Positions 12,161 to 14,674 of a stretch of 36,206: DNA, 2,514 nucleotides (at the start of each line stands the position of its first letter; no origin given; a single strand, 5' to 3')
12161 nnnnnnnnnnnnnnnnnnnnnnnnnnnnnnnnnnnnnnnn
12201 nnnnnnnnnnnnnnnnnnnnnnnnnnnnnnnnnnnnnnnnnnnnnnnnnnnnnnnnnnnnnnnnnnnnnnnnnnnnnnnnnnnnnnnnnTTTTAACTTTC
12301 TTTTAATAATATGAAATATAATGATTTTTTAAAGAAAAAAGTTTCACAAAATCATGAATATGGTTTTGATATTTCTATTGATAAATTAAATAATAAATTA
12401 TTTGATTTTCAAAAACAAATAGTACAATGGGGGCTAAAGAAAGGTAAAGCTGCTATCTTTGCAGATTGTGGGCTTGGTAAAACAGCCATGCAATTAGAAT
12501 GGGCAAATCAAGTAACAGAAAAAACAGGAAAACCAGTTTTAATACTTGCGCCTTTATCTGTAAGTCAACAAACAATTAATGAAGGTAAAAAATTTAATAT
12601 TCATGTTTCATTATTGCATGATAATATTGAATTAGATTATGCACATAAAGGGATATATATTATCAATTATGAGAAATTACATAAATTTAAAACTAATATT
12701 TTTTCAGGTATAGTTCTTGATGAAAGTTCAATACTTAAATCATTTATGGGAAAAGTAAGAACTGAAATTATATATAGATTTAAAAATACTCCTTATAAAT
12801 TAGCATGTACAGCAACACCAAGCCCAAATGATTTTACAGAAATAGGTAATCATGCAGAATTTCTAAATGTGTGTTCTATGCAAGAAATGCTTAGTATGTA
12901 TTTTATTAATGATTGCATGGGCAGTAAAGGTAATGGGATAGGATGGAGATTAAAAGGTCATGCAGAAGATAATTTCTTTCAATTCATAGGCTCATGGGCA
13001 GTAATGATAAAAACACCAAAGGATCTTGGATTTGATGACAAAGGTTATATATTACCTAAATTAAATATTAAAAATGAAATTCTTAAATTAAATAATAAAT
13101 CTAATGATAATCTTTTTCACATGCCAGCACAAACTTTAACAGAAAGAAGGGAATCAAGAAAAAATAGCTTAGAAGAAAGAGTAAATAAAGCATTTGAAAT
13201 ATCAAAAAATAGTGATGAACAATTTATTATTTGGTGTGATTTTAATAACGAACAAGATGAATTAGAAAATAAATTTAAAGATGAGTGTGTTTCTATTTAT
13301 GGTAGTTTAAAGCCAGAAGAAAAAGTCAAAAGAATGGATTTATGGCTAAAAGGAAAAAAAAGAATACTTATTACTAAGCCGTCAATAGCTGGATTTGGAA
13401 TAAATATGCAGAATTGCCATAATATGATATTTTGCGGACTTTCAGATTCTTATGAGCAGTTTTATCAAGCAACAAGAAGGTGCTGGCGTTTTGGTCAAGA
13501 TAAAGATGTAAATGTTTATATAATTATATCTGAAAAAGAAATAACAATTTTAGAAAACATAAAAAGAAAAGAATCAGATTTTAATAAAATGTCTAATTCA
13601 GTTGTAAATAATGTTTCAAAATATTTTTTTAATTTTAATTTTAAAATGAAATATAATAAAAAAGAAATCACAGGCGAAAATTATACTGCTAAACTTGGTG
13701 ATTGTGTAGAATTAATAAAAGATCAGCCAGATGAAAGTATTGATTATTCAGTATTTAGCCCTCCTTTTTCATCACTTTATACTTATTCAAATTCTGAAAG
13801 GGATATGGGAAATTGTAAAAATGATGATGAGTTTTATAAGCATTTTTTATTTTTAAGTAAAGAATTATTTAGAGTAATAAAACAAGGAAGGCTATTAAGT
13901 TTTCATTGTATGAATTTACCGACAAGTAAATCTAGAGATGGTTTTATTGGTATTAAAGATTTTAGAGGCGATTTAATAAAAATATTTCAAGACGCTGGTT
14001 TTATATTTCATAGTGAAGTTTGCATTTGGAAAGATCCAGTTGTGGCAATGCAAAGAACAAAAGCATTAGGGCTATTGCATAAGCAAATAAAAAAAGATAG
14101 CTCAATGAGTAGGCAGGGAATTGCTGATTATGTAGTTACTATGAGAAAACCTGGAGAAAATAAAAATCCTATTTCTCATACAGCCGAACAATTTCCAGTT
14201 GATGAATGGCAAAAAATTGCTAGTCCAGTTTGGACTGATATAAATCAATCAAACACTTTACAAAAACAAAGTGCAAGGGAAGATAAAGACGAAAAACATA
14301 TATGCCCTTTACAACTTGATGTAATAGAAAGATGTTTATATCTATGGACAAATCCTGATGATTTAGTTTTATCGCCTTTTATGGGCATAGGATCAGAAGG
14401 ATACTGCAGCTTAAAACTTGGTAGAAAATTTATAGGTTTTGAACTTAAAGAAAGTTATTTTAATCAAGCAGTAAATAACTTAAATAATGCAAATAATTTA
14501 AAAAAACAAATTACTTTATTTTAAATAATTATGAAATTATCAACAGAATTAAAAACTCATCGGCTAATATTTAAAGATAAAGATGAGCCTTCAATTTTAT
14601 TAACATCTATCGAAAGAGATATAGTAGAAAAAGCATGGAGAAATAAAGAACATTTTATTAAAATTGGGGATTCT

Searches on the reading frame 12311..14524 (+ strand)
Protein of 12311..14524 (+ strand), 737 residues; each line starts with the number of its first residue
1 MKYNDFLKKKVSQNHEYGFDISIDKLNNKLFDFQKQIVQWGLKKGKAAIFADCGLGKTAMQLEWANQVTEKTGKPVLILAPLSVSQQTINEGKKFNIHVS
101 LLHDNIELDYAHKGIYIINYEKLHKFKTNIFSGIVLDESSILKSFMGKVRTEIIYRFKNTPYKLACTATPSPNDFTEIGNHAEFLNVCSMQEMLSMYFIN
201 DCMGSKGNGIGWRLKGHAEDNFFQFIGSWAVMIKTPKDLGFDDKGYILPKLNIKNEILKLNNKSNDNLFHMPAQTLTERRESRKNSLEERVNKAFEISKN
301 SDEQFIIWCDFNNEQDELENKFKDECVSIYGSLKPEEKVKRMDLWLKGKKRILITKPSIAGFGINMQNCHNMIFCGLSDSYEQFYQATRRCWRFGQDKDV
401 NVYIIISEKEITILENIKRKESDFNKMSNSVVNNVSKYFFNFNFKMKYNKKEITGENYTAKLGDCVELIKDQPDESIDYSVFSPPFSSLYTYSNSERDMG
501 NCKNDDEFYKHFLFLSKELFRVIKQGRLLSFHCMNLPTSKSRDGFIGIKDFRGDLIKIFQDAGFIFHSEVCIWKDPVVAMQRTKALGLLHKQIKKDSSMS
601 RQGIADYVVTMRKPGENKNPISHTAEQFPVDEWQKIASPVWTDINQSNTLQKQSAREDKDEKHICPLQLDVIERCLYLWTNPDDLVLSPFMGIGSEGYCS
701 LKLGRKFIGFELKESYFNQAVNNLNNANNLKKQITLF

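Call 15: search_protein_families(library=pfam, proteins=[window:12311-14524:+], max_evalue=0.01)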
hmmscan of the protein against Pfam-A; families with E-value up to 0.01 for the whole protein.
window:12311-14524:+ (737 aa): 5 families
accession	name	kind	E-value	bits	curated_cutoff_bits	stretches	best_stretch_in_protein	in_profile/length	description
PF01555.25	N6_N4_Mtase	-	3.7e-19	70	26.7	1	478-721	2-220/221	DNA methylase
PF00271.37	Helicase_C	-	4.3e-13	49.9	23.5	1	295-395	10-110/110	Helicase conserved C-terminal domain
PF00176.29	SNF2-rel_dom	-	2.2e-07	30.7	24.9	1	34-192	2-185/290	SNF2-related domain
PF00270.35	DEAD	-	2.8e-06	27.6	26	1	33-173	3-162/167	DEAD/DEAH box helicase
PF04851.21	ResIII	-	5.8e-05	23.5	22.5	1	43-171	22-163/164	Type III restriction enzyme, res subunit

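Call 16: search_protein_families(library=phrogs, proteins=[window:12311-14524:+], max_evalue=0.01)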
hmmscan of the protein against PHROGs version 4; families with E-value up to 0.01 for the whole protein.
window:12311-14524:+ (737 aa): 16 families
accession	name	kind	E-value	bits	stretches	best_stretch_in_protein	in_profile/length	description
phrog_16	-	DNA, RNA and nucleotide metabolism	1.3e-78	266.2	1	4-737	251-922/986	DNA helicase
phrog_62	-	DNA, RNA and nucleotide metabolism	1.6e-70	239.1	1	26-430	693-1135/1881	DNA helicase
phrog_67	-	other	3.2e-40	139.9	1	433-729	77-348/743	DNA methyltransferase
phrog_498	-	other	3.8e-16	59.7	2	571-728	301-424/633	DNA methyltransferase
phrog_11354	-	unknown function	4.7e-12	46.6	1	338-437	12-114/116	-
phrog_18293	-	other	4.2e-11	43.8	1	661-733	42-116/119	methyltransferase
phrog_12517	-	unknown function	1.3e-10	41.9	1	461-573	163-269/316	-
phrog_6025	-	other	9e-10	39.5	1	451-589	5-124/192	DNA methyltransferase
phrog_3008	-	other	2.5e-09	37.8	1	653-727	140-214/244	DNA methyltransferase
phrog_8769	-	other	5.1e-08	33.7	1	678-732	7-61/71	methyltransferase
phrog_6952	-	other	1.1e-07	32.9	1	661-726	112-177/181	DNA methyltransferase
phrog_9690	-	DNA, RNA and nucleotide metabolism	6.3e-06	26.4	1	314-400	171-262/306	DNA helicase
phrog_11801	-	other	0.00014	20.1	1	2-64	838-901/2269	DNA methyltransferase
phrog_23148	-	unknown function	0.0014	19.6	1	657-727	81-149/165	-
phrog_8794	-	transcription regulation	0.0028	18.7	1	416-479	88-153/159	sigma factor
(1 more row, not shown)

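Call 20: find_homologous_proteins(query=window:12311-14524:+, max_evalue=1e-20)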
Query window:12311-14524:+ (737 aa): 8000 proteins with E <= 1e-20 among 8000 candidates; the best 120 are listed.
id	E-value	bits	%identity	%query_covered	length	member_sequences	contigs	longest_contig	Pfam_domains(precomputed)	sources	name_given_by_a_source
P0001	0.0e+0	1709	100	100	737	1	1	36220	PF00270.36,PF00176.30,PF00271.38,PF01555.25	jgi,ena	-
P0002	0.0e+0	1190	73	100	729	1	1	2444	PF00176.30,PF00271.38,PF04851.22,PF01555.25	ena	-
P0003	0.0e+0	1090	65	100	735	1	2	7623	PF00271.38,PF04851.22,PF01555.25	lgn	-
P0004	0.0e+0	1090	66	100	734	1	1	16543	PF00270.36,PF00176.30,PF00271.38,PF04851.22,PF01555.25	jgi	-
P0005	0.0e+0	1089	65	100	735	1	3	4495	PF00270.36,PF00176.30,PF00271.38,PF04851.22,PF01555.25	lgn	-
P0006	0.0e+0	1063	65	100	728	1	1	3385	PF00270.36,PF00176.30,PF00271.38,PF04851.22,PF01555.25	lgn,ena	-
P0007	0.0e+0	1062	66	100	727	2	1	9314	PF00271.38,PF04851.22,PF01555.25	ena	-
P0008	0.0e+0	1052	64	100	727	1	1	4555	PF00271.38,PF01555.25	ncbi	-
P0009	0.0e+0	1049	64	100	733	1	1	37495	PF00176.30,PF00271.38,PF01555.25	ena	-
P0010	0.0e+0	1048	65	100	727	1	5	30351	PF00270.36,PF00271.38,PF04851.22,PF01555.25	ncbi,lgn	-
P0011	0.0e+0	1036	65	82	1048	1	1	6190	PF00271.38,PF14890.12,PF01555.25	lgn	-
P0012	0.0e+0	1035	64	100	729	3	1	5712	PF00176.30,PF00271.38,PF04851.22,PF01555.25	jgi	-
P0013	0.0e+0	1034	63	100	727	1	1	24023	PF00271.38,PF01555.25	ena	-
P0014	0.0e+0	1033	63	100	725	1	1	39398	PF00271.38,PF01555.25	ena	-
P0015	0.0e+0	1027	63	100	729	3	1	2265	PF00271.38,PF01555.25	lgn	-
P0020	1.5e-297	1007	61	100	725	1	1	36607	PF00176.30,PF00271.38,PF01555.25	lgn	-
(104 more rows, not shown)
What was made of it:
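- Tried and rejected: The best relative on a contig long enough to show the neighbouring region is 66% identical in the helicase (call 20).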

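Call 21: find_encoding_contigs(protein=P0004, flank=6000, max_places=2)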
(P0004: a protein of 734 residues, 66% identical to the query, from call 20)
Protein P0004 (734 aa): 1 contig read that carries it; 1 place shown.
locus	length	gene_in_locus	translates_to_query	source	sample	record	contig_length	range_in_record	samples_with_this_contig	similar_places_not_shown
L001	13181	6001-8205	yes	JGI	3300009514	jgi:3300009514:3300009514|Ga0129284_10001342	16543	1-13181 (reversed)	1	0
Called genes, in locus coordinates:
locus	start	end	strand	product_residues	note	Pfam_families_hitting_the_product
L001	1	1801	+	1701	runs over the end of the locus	-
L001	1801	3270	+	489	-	-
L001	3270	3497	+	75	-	-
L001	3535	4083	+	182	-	-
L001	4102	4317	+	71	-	-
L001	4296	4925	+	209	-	-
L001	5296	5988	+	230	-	PF14297:Lin1244_N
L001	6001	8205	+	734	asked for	PF04851:ResIII, PF00176:SNF2-rel_dom (weak), PF00270:DEAD (weak), PF00271:Helicase_C, PF01555:N6_N4_Mtase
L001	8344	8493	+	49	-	-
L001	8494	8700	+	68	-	-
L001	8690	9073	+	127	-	-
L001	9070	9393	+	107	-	PF05866:RusA (weak)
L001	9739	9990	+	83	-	-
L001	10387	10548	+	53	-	-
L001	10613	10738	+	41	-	-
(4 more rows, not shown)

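Call 22: find_encoding_contigs(protein=P0009, flank=6000, max_places=2)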
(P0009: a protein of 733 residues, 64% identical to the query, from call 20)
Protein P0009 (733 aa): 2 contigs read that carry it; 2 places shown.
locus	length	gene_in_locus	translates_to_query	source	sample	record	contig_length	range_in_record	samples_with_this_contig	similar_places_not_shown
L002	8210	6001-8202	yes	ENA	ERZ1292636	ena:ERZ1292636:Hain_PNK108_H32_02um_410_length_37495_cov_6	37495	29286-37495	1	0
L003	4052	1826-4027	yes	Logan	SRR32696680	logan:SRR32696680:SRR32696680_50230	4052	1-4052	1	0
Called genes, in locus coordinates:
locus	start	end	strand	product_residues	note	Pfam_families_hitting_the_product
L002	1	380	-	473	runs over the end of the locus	PF03237:Terminase_6N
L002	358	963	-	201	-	-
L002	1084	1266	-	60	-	-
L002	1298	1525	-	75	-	-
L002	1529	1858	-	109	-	-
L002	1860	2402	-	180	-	-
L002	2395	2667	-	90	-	PF00166:Cpn10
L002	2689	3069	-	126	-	-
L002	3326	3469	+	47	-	-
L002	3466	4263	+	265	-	PF14297:Lin1244_N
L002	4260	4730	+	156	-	-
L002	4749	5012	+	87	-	-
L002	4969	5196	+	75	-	-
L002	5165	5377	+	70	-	-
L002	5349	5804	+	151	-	-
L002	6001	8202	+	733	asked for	PF00176:SNF2-rel_dom (faint), PF00271:Helicase_C, PF01555:N6_N4_Mtase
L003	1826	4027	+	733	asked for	PF00176:SNF2-rel_dom (faint), PF00271:Helicase_C, PF01555:N6_N4_Mtase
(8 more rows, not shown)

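Call 23: find_encoding_contigs(protein=P0010, flank=6000, max_places=3)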
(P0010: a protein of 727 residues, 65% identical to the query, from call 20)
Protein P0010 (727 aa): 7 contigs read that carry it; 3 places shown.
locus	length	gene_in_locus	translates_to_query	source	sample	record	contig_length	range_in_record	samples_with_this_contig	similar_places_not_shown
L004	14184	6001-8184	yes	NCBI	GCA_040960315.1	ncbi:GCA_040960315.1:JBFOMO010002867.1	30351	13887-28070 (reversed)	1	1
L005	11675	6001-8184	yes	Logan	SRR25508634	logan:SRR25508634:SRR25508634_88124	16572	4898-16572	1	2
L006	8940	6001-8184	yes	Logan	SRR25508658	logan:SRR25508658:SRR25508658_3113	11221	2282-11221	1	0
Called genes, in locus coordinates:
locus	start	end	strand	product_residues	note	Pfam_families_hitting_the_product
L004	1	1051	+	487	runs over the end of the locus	-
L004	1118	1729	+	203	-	PF01551:Peptidase_M23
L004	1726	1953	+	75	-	-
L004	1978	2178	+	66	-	-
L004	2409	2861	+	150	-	-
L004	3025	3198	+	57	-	-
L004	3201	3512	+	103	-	-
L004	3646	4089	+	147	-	PF01844:HNH, PF13395:HNH_4 (weak), PF14279:HNH_5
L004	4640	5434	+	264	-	-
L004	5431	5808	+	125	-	-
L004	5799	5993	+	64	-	-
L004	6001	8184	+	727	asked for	PF00270:DEAD (weak), PF04851:ResIII (weak), PF00271:Helicase_C, PF01555:N6_N4_Mtase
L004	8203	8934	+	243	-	PF00145:DNA_methylase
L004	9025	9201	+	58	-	PF13384:HTH_23 (weak)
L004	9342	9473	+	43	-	-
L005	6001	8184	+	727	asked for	PF00270:DEAD (weak), PF04851:ResIII (weak), PF00271:Helicase_C, PF01555:N6_N4_Mtase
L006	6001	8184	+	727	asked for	PF00270:DEAD (weak), PF04851:ResIII (weak), PF00271:Helicase_C, PF01555:N6_N4_Mtase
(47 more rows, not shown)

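Call 34: find_encoding_contigs(protein=P0014, flank=10000, max_places=1)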
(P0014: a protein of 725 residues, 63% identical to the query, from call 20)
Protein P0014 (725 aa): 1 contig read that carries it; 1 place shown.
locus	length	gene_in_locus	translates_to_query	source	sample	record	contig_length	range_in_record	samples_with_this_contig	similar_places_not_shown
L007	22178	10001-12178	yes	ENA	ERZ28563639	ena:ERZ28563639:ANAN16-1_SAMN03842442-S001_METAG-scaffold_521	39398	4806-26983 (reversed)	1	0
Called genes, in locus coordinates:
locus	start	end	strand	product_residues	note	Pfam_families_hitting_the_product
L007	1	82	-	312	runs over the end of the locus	-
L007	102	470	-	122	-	-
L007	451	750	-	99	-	-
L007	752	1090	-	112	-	-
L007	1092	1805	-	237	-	-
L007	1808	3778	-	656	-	-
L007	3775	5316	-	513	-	-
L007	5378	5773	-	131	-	-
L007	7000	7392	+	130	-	-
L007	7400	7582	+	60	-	-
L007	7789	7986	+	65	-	-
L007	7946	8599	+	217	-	-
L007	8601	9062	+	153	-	-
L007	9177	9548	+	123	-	-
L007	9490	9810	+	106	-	PF05866:RusA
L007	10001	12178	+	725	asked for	PF00271:Helicase_C, PF01555:N6_N4_Mtase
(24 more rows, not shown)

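Call 35: find_encoding_contigs(protein=P0020, flank=10000, max_places=1)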
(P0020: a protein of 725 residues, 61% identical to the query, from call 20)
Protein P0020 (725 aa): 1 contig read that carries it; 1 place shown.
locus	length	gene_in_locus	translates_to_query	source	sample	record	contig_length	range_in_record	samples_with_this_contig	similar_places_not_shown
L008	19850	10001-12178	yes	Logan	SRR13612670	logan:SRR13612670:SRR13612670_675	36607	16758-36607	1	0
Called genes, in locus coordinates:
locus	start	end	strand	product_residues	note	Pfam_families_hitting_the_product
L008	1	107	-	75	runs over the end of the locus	-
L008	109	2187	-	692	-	-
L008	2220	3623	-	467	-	PF04466:Terminase_3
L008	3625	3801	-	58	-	-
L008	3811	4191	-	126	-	-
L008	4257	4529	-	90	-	-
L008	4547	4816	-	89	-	-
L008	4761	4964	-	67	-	-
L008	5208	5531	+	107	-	-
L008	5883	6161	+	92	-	-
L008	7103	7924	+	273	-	-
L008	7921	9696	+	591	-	PF03796:DnaB_C, PF06745:ATPase (weak), PF13481:AAA_25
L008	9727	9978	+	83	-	-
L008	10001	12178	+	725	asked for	PF00176:SNF2-rel_dom (faint), PF00271:Helicase_C, PF01555:N6_N4_Mtase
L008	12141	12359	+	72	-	-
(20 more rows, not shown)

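Call 36: find_encoding_contigs(protein=P0001, flank=10000, max_places=3)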
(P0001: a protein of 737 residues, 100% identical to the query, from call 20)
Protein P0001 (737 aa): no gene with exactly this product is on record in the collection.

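Call 78: search_dna_similar(query=window:12311-14524:+, collection=phages, mode=protein, max_rows=12)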
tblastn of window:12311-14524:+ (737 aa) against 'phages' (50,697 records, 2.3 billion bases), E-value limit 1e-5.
Records with a match: 399; places in all: 400; records where one place covers at least 80% of the query: 306.
Best place of each record, by identity: <60% 399.
By first word of the organism name: Mycobacterium 147; Flavobacterium 85; Arthrobacter 27; Pseudomonas 23; Synechococcus 20; Streptococcus 15; Liberibacter 14; Bacteriophage 8; Gordonia 8; Cyanophage 6; and 22 more.
By host as written in the record: Mycobacterium smegmatis mc2 155 110; Flavobacterium columnare 62; - 34; Mycobacterium smegmatis mc#155 21; Pseudomonas aeruginosa 17; Arthrobacter globiformis NRRL B-2979 SEA 12; Arthrobacter globiformis B-2979 10; Arthrobacter globiformis NRRL B-2979 5; and 75 more.
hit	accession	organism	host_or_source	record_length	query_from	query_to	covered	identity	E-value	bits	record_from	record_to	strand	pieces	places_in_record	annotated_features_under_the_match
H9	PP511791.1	Dulem virus 39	Propithecus coquereli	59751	1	717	93%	59.9%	3e-128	817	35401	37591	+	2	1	helicase (x2)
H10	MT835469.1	Bacteriophage sp.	human fecal samples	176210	1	717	93%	58.1%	1e-124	799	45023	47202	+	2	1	record has no annotation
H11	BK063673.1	Caudoviricetes sp. vir525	Methanosarcinales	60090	3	717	97%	55.5%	0e+0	786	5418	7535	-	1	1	DNA helicase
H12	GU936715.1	Synechococcus phage S-CBS3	Synechococcus sp. CB0202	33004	1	717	97%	51.3%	0e+0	758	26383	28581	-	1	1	DNA methylase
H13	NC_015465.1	Synechococcus phage S-CBS3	Synechococcus sp. CB0202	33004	1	717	97%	51.3%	0e+0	758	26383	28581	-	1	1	DNA methylase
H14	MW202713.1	Caudoviricetes sp.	Manatee Spring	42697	1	717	93%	52.6%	2e-114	757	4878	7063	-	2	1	deaD-like helicases superfamily | adenine specific methyltransferase mboiiA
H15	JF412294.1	EBPR podovirus 1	-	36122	1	717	93%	52.4%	1e-113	760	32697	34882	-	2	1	gp52: helicase | gp50: methylase | gp51: hypothetical protein | gp53: hypothetical protein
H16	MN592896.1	Alteromonas phage XX1924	Alteromonas litorea TF-22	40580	1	717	92%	49.4%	3e-101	667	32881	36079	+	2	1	hypothetical protein (x2) | DNA methylase N-4/N-6 domain-containing protein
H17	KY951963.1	Flavobacterium phage FCV-3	Flavobacterium columnare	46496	2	717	97%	45.4%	0e+0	597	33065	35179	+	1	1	hypothetical protein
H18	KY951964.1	Flavobacterium phage FCV-11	Flavobacterium columnare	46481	2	717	97%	45.4%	0e+0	597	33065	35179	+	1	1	hypothetical protein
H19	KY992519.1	Flavobacterium phage V175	Flavobacterium columnare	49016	2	717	97%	45.4%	0e+0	597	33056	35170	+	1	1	hypothetical protein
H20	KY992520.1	Flavobacterium phage V181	Flavobacterium columnare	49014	2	717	97%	45.4%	0e+0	597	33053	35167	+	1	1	hypothetical protein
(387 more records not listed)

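Call 86: find_related_loci(query=window:12311-14524:+, collection=genome_contigs, flank=4000)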
Query window:12311-14524:+ (737 aa) in genome_contigs; peptide patterns used: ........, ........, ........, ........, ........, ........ (x = any residue, [..] = any of these).
63 stretches matched a pattern; 18 encode a relative of the query (tblastn E <= 1e-3); 18 distinct loci.
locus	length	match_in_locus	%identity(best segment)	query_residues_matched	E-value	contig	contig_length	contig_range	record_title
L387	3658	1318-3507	52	1-737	0e+0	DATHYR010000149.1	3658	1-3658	MAG TPA_asm: Pseudomonadales bacterium isolate SMAG_U16216 k141_643000, whole genome shotgun sequence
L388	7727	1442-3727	45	1-737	0e+0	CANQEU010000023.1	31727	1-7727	MAG: uncultured Clostridia bacterium isolate Lapin-003-2__bin39 genome assembly, contig: Lapin-003-2__NODE_1339_length_3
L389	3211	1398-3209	50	1-608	0e+0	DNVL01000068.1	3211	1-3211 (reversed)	MAG TPA_asm: Legionella sp. isolate UBA11403 contig_477164, whole genome shotgun sequence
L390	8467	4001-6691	41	1-726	6e-143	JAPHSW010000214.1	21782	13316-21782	MAG: Gammaproteobacteria bacterium isolate N3S-Bin_2 c_000000567320, whole genome shotgun sequence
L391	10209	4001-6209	52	2-727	0e+0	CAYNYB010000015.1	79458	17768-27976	MAG TPA_asm: uncultured Alistipes sp. isolate SRP199465_co2_417 genome assembly, contig: NODE_475_length_79458_cov_51.62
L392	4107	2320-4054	51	3-570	5e-139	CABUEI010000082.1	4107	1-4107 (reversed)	MAG TPA_asm: uncultured Ruminococcaceae bacterium isolate MGYG-HGUT-03927 genome assembly, contig: GUT_GENOME250816_82,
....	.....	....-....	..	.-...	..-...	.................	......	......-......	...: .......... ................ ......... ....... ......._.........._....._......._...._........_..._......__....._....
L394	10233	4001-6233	50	1-734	6e-135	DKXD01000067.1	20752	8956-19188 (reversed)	MAG TPA_asm: Ruminococcaceae bacterium UBA7135 UBA7135_contig_2876, whole genome shotgun sequence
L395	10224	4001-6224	50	1-731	1e-134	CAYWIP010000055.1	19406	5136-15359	MAG TPA_asm: uncultured Ruminococcus sp. isolate SRP287540_co1_257 genome assembly, contig: NODE_2879_length_19406_cov_1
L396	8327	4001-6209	52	2-727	4e-133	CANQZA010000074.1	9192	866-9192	MAG: uncultured Clostridia bacterium isolate Lapin-014__bin7 genome assembly, contig: Lapin-014__NODE_6616_length_9192_c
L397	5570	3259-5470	52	1-727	3e-134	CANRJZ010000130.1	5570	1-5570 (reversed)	MAG: uncultured Clostridia bacterium isolate Lapin-018__bin9 genome assembly, contig: Lapin-018__NODE_16446_length_5570_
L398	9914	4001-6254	50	1-736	2e-131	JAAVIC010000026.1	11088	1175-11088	MAG: Oscillospiraceae bacterium isolate Mgla_MAG_34-bin_10 c_000000067618, whole genome shotgun sequence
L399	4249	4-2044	63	60-729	0e+0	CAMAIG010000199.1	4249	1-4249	MAG: uncultured Ruminococcus sp. isolate SRR5665903_bin.56_metaWRAP_v1.3_MAG genome assembly, contig: ERZ11448883.54605,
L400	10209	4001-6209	51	3-728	1e-135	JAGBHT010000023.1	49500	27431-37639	MAG: Ruminiclostridium sp. isolate RGIG9130 Water_deer_Rectum.Co__c839306, whole genome shotgun sequence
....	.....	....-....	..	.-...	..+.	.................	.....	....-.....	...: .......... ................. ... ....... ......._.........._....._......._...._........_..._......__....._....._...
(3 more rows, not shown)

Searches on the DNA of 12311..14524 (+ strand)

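Call 72: search_rna_families(sources=[L001, L002, L004, L007, L008], threshold=gathering)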
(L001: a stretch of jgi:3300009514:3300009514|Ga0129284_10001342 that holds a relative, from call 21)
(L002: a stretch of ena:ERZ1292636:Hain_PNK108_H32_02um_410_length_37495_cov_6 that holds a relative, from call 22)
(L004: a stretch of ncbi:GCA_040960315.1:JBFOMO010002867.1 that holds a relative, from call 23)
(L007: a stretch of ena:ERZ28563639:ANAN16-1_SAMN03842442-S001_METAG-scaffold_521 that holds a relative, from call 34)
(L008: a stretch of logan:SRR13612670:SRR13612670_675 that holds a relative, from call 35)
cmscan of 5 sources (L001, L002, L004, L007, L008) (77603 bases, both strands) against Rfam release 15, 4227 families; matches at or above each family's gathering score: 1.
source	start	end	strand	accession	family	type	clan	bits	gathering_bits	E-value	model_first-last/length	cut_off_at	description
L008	6700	6770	-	RF00005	tRNA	Gene; tRNA;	CL00001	52.7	29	2.2e-08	1-71/71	no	tRNA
